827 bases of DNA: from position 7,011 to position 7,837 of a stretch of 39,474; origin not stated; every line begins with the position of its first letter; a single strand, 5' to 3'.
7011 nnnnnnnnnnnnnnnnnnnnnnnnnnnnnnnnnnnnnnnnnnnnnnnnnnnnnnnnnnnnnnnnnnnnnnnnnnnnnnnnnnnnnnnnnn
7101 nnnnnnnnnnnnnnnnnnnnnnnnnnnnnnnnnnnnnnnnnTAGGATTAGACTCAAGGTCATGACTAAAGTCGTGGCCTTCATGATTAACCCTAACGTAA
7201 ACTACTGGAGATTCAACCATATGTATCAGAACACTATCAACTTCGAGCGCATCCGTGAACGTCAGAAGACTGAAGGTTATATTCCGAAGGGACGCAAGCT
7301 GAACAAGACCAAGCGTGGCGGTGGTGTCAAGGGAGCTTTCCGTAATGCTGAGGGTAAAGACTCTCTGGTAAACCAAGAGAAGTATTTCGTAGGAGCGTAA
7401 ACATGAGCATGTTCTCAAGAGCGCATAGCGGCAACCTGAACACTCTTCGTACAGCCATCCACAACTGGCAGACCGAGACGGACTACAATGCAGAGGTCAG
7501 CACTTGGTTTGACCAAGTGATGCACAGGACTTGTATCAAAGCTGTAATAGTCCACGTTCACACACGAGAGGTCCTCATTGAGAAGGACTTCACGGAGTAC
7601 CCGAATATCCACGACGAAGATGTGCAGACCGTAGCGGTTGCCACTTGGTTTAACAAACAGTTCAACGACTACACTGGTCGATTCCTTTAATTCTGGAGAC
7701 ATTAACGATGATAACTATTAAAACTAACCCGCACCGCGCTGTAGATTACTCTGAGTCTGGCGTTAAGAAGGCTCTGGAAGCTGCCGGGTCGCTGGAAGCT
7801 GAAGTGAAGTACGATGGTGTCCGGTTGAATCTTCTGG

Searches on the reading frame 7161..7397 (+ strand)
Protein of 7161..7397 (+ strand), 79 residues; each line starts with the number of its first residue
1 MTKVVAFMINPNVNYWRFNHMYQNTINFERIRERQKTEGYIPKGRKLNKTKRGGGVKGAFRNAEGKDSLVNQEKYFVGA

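Call 68: search_protein_families(library=phrogs, proteins=[window:7161-7397:+], max_evalue=0.001)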
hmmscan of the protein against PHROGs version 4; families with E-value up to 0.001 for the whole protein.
window:7161-7397:+ (79 aa): 3 families
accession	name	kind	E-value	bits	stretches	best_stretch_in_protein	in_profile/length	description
phrog_4383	-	unknown function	4.8e-41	139.3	1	21-79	1-58/58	-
phrog_24644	-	unknown function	0.00011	23.1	1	43-63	30-51/63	-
phrog_2490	-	unknown function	0.00023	22.3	1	26-53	3-37/47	-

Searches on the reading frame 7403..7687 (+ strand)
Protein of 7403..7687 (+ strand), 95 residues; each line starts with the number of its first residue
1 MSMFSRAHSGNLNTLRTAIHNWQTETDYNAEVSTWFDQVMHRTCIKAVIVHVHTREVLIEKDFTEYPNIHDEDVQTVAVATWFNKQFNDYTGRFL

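Call 68: search_protein_families(library=phrogs, proteins=[window:7403-7687:+], max_evalue=0.001)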
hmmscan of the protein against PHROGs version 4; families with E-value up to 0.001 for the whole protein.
window:7403-7687:+ (95 aa): 1 family
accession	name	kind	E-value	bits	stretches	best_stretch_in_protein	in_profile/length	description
phrog_2949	-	other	1.1e-28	100.4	1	4-93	1-84/85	dGTPase inhibitor; target for F exclusion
